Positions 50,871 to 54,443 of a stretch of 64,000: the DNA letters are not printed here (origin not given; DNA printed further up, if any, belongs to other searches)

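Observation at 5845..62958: One promoter-operator module cloned six times with exact spacing: a complete regulon readable from sequence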

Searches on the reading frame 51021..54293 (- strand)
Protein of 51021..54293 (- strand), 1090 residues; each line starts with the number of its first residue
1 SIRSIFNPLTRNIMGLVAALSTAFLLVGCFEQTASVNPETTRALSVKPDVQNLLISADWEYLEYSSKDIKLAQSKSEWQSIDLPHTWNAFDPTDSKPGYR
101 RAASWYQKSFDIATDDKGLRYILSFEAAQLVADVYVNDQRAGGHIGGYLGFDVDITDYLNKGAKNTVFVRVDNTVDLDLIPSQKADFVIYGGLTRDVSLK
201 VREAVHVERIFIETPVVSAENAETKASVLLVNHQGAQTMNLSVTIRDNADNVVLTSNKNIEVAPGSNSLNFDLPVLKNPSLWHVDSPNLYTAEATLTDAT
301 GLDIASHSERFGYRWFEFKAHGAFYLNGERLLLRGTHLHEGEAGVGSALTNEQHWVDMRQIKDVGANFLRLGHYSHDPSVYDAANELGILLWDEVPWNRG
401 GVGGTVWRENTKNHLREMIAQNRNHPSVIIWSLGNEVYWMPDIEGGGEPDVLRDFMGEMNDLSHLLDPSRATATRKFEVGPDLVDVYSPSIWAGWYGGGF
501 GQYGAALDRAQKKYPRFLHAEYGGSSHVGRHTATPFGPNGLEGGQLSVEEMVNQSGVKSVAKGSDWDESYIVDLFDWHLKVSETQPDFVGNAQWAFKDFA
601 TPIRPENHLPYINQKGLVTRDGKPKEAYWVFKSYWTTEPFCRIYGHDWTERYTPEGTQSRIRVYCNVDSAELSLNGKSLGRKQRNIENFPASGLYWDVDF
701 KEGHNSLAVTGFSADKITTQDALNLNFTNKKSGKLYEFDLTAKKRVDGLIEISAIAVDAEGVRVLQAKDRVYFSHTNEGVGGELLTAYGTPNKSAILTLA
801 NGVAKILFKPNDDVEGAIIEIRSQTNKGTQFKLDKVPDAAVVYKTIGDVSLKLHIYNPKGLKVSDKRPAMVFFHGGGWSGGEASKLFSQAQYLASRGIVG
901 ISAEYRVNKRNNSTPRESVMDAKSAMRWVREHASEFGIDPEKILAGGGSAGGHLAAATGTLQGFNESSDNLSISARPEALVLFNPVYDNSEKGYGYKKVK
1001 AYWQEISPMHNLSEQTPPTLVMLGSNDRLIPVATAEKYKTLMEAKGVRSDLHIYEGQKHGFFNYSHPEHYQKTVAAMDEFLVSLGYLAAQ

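Call 9: search_protein_families(library=pfam, proteins=[window:51021-54293:-])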
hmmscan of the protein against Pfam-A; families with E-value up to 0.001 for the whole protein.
window:51021-54293:- (1090 aa): 11 families
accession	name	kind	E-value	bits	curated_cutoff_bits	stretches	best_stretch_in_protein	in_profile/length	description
PF20434.5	BD-FAE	-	2.7e-26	92.9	26.8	1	853-967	1-118/215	BD-FAE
PF02836.23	Glyco_hydro_2_C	-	1.4e-23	83.9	21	1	322-523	6-211/302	Glycosyl hydrolases family 2, TIM barrel domain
PF07859.19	Abhydrolase_3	-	1.4e-21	77.7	25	1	870-1062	1-209/210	alpha/beta hydrolase fold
PF00135.34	COesterase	-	4.3e-15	56.1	27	1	850-957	85-199/515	Carboxylesterase family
PF00326.27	Peptidase_S9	-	4.3e-14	52.9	22.6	1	889-1081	6-206/213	Prolyl oligopeptidase family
PF02837.24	Glyco_hydro_2_N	-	4.9e-14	53.1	28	1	77-199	30-165/169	Glycosyl hydrolases family 2, sugar binding domain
PF00703.27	Glyco_hydro_2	-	2.1e-13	51.4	23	1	205-314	1-109/109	Glycosyl hydrolases family 2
PF16355.11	DUF4982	-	7.4e-11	42.3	23.9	1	656-715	1-57/61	Domain of unknown function (DUF4982)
PF22666.2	Glyco_hydro_2_N2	-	1.5e-07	32.1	27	1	102-180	48-126/167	Glycosyl hydrolase 2 galactose-binding domain-like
PF01738.24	DLH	-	5e-07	30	21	1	1006-1075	133-202/217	Dienelactone hydrolase family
PF05705.20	DUF829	-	3.7e-05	24.1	25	1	988-1075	152-239/242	Eukaryotic protein of unknown function (DUF829)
